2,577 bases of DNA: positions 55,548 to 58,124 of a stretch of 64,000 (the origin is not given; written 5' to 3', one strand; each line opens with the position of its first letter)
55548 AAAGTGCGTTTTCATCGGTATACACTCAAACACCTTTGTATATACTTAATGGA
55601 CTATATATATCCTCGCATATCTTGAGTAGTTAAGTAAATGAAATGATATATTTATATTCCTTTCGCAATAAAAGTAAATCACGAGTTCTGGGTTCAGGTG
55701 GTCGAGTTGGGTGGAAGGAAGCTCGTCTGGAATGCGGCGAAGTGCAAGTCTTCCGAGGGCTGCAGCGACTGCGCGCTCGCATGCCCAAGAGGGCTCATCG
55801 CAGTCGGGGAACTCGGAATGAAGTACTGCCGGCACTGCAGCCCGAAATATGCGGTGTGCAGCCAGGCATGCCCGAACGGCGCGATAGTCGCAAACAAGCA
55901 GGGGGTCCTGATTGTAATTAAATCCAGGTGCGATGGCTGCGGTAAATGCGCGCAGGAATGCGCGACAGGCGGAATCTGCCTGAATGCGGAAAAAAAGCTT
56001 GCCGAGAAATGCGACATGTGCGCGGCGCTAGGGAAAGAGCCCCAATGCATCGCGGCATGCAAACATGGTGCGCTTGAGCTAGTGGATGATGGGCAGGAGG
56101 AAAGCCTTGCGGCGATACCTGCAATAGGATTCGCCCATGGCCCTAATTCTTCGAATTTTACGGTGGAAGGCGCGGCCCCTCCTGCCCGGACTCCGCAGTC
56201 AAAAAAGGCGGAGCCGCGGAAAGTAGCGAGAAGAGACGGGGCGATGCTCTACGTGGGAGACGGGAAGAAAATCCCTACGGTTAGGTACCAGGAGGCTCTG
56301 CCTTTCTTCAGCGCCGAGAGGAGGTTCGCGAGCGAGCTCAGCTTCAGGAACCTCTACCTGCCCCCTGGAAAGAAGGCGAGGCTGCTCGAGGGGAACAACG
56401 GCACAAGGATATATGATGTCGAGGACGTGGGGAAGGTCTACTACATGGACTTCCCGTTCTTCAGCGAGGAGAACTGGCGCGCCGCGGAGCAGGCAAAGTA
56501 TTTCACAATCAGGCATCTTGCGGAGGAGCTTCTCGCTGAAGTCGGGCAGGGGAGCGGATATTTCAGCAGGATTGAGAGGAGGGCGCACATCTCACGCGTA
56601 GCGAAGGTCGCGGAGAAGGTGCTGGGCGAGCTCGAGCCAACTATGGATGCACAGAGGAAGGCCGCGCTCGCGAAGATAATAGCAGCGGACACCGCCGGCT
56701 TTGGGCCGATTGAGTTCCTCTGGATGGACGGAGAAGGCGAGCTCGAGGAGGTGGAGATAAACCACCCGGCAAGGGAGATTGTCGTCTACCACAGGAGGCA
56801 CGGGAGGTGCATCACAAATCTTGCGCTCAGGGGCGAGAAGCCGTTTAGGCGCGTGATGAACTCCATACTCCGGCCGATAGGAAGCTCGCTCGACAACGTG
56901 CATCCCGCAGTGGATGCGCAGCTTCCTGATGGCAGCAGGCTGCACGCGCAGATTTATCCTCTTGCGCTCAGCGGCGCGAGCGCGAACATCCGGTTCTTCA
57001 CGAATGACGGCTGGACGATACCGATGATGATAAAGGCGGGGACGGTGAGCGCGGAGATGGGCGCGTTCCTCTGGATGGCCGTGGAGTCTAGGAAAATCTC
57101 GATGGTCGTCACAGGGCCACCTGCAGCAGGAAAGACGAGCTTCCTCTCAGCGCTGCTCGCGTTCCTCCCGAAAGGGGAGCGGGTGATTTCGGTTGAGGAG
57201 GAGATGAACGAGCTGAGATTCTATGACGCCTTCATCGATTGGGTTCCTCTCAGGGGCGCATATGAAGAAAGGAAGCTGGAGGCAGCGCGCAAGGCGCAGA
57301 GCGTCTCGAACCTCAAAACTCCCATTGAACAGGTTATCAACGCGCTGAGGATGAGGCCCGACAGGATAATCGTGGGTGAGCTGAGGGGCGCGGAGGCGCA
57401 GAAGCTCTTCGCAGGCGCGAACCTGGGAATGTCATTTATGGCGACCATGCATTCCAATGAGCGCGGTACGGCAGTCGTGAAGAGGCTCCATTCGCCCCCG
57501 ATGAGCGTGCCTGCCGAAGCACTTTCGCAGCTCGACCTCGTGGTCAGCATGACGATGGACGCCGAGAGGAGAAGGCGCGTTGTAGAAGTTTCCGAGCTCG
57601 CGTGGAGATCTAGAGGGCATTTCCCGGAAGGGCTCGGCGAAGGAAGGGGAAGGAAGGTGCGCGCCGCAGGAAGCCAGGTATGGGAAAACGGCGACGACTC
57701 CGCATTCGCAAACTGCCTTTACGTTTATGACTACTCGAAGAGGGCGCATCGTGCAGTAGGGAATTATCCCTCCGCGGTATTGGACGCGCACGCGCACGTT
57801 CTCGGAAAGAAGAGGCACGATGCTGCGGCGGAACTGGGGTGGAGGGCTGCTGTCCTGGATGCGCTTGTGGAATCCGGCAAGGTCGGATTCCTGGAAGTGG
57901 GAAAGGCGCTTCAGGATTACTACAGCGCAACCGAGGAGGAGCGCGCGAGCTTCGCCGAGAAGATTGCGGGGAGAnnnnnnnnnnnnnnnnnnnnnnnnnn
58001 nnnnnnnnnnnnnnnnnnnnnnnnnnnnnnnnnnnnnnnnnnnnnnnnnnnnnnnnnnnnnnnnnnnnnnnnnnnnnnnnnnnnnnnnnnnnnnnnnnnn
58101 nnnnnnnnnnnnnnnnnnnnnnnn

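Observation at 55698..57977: Multi-cluster ferredoxin domain fused in-frame to a type IV filament assembly ATPase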

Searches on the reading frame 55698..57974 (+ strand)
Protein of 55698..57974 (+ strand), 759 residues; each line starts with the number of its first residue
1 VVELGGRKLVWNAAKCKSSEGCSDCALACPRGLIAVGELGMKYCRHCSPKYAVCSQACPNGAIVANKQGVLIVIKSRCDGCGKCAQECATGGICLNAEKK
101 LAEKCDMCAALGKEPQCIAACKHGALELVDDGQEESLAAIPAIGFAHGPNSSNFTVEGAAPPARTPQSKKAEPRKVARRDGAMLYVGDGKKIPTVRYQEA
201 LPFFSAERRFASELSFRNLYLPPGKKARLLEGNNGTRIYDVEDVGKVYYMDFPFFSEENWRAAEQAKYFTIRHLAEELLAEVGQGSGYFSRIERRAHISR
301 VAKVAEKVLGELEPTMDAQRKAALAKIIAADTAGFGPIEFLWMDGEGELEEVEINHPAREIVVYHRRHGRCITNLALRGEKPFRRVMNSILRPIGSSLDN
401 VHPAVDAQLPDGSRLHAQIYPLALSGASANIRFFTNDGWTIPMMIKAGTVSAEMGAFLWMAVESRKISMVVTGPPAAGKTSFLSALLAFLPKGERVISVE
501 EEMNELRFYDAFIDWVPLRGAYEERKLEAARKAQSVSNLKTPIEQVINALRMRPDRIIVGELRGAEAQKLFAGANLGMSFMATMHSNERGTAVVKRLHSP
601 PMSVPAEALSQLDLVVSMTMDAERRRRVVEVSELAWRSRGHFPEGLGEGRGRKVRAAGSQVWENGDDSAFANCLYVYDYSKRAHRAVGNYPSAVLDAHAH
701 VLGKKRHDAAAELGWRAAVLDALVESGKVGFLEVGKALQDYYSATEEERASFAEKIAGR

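Call 3: search_protein_families(library=pfam, proteins=[window:55698-57974:+], max_evalue=0.01)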
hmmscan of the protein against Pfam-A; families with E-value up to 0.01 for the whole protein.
window:55698-57974:+ (759 aa): 8 families
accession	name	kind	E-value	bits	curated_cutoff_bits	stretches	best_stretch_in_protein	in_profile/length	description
PF00437.27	T2SSE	-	1.6e-20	73.5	24.9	1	397-616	65-273/370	Type II/IV secretion system protein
PF12837.12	Fer4_6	-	2.5e-07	30.7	25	2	10-34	3-24/24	4Fe-4S binding domain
PF12838.12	Fer4_7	-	5.5e-07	30.4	27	1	44-91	2-51/52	4Fe-4S dicluster domain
PF13247.11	Fer4_11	-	8.2e-07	29.6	26.2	1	42-130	8-99/100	4Fe-4S dicluster domain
PF13187.11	Fer4_9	-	0.00047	20.6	27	1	43-91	1-50/52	4Fe-4S dicluster domain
PF13191.12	AAA_16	-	0.00066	20.7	32.6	1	467-571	25-117/167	AAA ATPase domain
PF00037.32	Fer4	-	0.0024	18.1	21.1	0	72-88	2-18/24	4Fe-4S binding domain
PF25160.1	LdpA_Fe-S-bd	-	0.0038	17.4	27.6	1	54-93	9-43/49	LdpA Fe-S cluster-binding domain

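Call 4: search_protein_families(library=ncbifam, proteins=[window:55698-57974:+], max_evalue=0.01)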
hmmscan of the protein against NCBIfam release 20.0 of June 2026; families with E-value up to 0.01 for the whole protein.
window:55698-57974:+ (759 aa): 34 families (the best 25 are shown)
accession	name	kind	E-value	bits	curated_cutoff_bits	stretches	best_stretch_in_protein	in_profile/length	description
NF058587.1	archaellum_moto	equivalog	1.1e-42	146.5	550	1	301-634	113-433/527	archaellum flagellar ATPase motor FlaI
TIGR03819.1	heli_sec_ATPase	hypoth_equivalog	2.7e-38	132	373.15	1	300-599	17-299/340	TadA family conjugal transfer-associated ATPase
NF053672.1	bindosome_BasE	exception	2e-23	82.9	1000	1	349-604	150-398/512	bindosome assembly system ATPase subunit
TIGR02788.1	VirB11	equivalog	1.2e-21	77.1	249.95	1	453-593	132-259/308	P-type DNA transfer ATPase VirB11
TIGR02782.1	TrbB_P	equivalog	1.3e-18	67.4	304.55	1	381-633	52-292/303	P-type conjugative transfer ATPase TrbB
NF010475.0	PRK13900.1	equivalog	7.6e-15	54.8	389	1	453-593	148-276/333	type IV secretion system ATPase VirB11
NF010469.0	PRK13894.1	subfamily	2.2e-14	53.5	508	2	548-599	215-266/320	conjugal transfer ATPase TrbB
NF010407.0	PRK13833.1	subfamily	4.9e-11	42.6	499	1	548-634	210-300/323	conjugal transfer protein TrbB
TIGR02951.1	DMSO_dmsB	equivalog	1.5e-09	38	214.1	1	44-128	64-150/161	DMSO/selenate family reductase complex B subunit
NF010425.0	PRK13851.1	equivalog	6.6e-09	35.1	461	1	452-569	149-252/344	type IV secretion system protein VirB11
TIGR03149.1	cyt_nit_nrfC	equivalog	7.6e-09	35.2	377.6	1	42-130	92-183/225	cytochrome c nitrite reductase Fe-S protein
NF041000.1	ATPase_ComGA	equivalog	1.3e-08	34.2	300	1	548-611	193-254/267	competence type IV pilus ATPase ComGA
NF009408.0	PRK12769.1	equivalog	2.2e-08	32.7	1003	1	43-133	55-149/659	formate-dependent uric acid utilization protein AegA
NF007658.0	PRK10330.1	equivalog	1.5e-07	31.1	260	1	43-139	57-165/181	electron transport protein HydN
NF045766.1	PhenlGlyoxDHPadI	equivalog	3e-07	29.5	700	1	37-131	48-138/443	NADH-dependent phenylglyoxylate dehydrogenase subunit beta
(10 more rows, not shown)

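Call 5: find_homologous_proteins(query=window:55698-57974:+, max_evalue=0.001)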
Query window:55698-57974:+ (759 aa): 35 proteins with E <= 0.001 among 8000 candidates.
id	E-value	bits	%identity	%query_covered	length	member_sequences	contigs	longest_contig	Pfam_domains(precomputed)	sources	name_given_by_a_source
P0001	0.0e+0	1724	100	100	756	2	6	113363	PF00437.27,PF12837.13,PF13247.12,PF12838.13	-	-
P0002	0.0e+0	1458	80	99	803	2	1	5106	PF00437.27,PF12837.13,PF13247.12,PF12838.13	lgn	-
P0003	0.0e+0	1434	82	99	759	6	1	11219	PF00437.27,PF13247.12,PF12838.13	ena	-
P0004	1.9e-271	921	56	99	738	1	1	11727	PF00437.27,PF12837.13,PF13247.12,PF12838.13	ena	-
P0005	1.4e-251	855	52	99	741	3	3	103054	PF00437.27,PF12837.13,PF00037.33,PF13484.12,PF12838.13,PF13237.12,PF13187.12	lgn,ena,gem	-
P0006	4.8e-234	797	62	78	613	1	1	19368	PF00437.27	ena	-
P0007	8.9e-218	743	46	99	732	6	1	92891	PF00437.27,PF12837.13,PF12838.13,PF13187.12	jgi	-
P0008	1.2e-216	740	46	99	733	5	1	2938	PF00437.27,PF12837.13,PF12838.13,PF13187.12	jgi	jgi:Flp pilus assembly CpaF family ATPase/Fe-S-cluster-containing hydrogenase component 2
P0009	3.7e-216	738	46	99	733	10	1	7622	PF00437.27,PF12837.13,PF12838.13,PF13237.12,PF13187.12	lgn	-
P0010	9.6e-216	737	46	99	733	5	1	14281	PF00437.27,PF12837.13,PF00037.33,PF12838.13,PF13187.12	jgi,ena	-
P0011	2.4e-196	673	46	97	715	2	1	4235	PF00437.27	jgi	-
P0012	1.5e-180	620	42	99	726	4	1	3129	PF00437.27,PF12837.13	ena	-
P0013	4.4e-177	609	49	75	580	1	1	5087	PF00437.27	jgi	jgi:Flp pilus assembly CpaF family ATPase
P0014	1.4e-171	591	47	75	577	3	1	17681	PF00437.27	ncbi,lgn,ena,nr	ncbi:hypothetical protein DRN67_00005 [Candidatus Micrarchaeota archaeon]|nr:MAG: hypothetical prote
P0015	8.0e-171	588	46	75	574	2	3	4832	PF00437.27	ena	-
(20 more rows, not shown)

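Call 10: find_related_loci(query=A1, collection=genome_contigs, flank=8000)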
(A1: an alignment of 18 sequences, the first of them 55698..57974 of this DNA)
Query A1 (759 aa) in genome_contigs; peptide patterns used: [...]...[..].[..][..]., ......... (x = any residue, [..] = any of these).
199 stretches matched a pattern; 114 encode a relative of the query (tblastn E <= 1e-3); the best 80 are kept; 80 distinct loci.
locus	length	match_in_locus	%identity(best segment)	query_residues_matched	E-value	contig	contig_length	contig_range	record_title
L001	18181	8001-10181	46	7-756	0e+0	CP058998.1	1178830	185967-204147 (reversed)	MAG: Candidatus Fermentimicrarchaeum limneticum isolate Sv326 chromosome, complete genome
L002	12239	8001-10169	45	7-752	0e+0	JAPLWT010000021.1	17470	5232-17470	MAG: Candidatus Micrarchaeota archaeon isolate LacPavin_0920_SED3_MAG_48_13 LacPavin_0920_SED3_scaffold_419187, whole ge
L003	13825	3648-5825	45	7-756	0e+0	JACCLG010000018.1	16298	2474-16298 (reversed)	MAG: Candidatus Micrarchaeota archaeon isolate Sv174 k141_9336263, whole genome shotgun sequence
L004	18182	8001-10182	47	7-756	0e+0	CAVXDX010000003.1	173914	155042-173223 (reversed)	MAG: uncultured Candidatus Micrarchaeota archaeon isolate MFD04408.bin.1.57 genome assembly, contig: contig_116752, whol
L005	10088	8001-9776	46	161-756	5e-177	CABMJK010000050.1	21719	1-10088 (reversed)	uncultured archaeon isolate LFW-281_7 genome assembly, contig: LFW2817_54, whole genome shotgun sequence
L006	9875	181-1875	47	185-753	4e-175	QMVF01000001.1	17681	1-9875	MAG: Candidatus Micrarchaeota archaeon isolate B9_G16 B9_Guay16_scaffold_01631, whole genome shotgun sequence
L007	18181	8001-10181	46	7-756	0e+0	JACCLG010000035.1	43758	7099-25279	MAG: Candidatus Micrarchaeota archaeon isolate Sv174 k141_2110707, whole genome shotgun sequence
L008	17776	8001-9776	44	161-756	6e-176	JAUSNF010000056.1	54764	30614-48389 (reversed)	MAG: Candidatus Burarchaeum sp. isolate E19_metabat.bin.22 E19_k141_280778, whole genome shotgun sequence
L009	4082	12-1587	55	223-753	8e-148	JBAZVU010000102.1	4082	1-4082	MAG: Candidatus Micrarchaeia archaeon isolate SO_2017_GW1_260 NODE_85928_length_4082_cov_0.711504_OW334_2017, whole geno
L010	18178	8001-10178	46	7-756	0e+0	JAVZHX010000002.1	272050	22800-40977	MAG: Candidatus Micrarchaeia archaeon isolate DRTY-6_201901_bins_19 DRTY-6_201901_bins_19_scaffold_2, whole genome shotg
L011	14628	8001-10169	45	7-752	0e+0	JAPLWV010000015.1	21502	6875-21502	MAG: Candidatus Micrarchaeota archaeon isolate LacPavin_0920_SED5_MAG_46_22 LacPavin_0920_SED5_scaffold_32768, whole gen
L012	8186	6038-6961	42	318-640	1e-76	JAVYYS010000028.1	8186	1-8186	MAG: Candidatus Micrarchaeaceae archaeon isolate DRTY-3_201901_bins_25 DRTY-3_201901_bins_25_scaffold_28, whole genome s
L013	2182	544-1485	38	321-647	5e-73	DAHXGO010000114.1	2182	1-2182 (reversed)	MAG TPA_asm: Candidatus Micrarchaeota archaeon isolate clean2421 NODE_114_length_2182_cov_2.128266, whole genome shotgun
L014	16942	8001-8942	38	321-647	1e-69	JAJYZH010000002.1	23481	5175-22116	MAG: Candidatus Micrarchaeota archaeon isolate FK5.bin122 NODE_2622_length_23481_cov_1.283806, whole genome shotgun sequ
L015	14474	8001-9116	33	251-634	1e-50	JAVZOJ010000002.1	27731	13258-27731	MAG: Candidatus Micrarchaeaceae archaeon isolate DRTY-6_202007_bins_10 DRTY-6_202007_bins_10_scaffold_2, whole genome sh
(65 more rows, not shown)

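Call 18: search_protein_representatives(protein=window:55698-57974:+)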
Query: 759 residues. Proteins with E-value up to 0.001 (for the whole library): 11800; up to 1e-10: 4935; up to 1e-30: 443. The best 150 are listed.
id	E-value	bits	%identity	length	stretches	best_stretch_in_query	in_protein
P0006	1.5e-234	797.1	63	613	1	167-756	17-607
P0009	1.2e-216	738.0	49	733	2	182-756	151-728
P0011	7.5e-197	672.5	49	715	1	8-737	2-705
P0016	6.1e-167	573.6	47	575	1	186-755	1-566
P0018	3.4e-138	478.6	50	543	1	214-749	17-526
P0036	7.2e-105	368.4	35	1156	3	307-642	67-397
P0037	7.3e-91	322.1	35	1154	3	303-638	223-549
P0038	2.3e-90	320.5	36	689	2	182-742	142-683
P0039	4.4e-82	293.1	36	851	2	334-636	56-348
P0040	7.0e-80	285.8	37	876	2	299-599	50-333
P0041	7.6e-76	272.5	32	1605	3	324-602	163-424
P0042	1.2e-72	261.9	44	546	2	321-635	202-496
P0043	1.0e-71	258.8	43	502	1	313-642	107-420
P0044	8.6e-71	255.8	45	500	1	300-665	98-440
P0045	1.0e-70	255.5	45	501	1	291-648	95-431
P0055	8.4e-64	232.7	33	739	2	237-752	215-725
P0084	4.3e-48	180.7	38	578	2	304-635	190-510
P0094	1.6e-45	172.3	39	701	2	315-634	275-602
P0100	4.2e-45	170.8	37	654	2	313-616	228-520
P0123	2.2e-42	161.9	36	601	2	318-616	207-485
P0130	1.6e-41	159.0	34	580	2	301-635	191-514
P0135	9.5e-41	156.4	34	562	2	313-632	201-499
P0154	1.4e-39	152.6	36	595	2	316-644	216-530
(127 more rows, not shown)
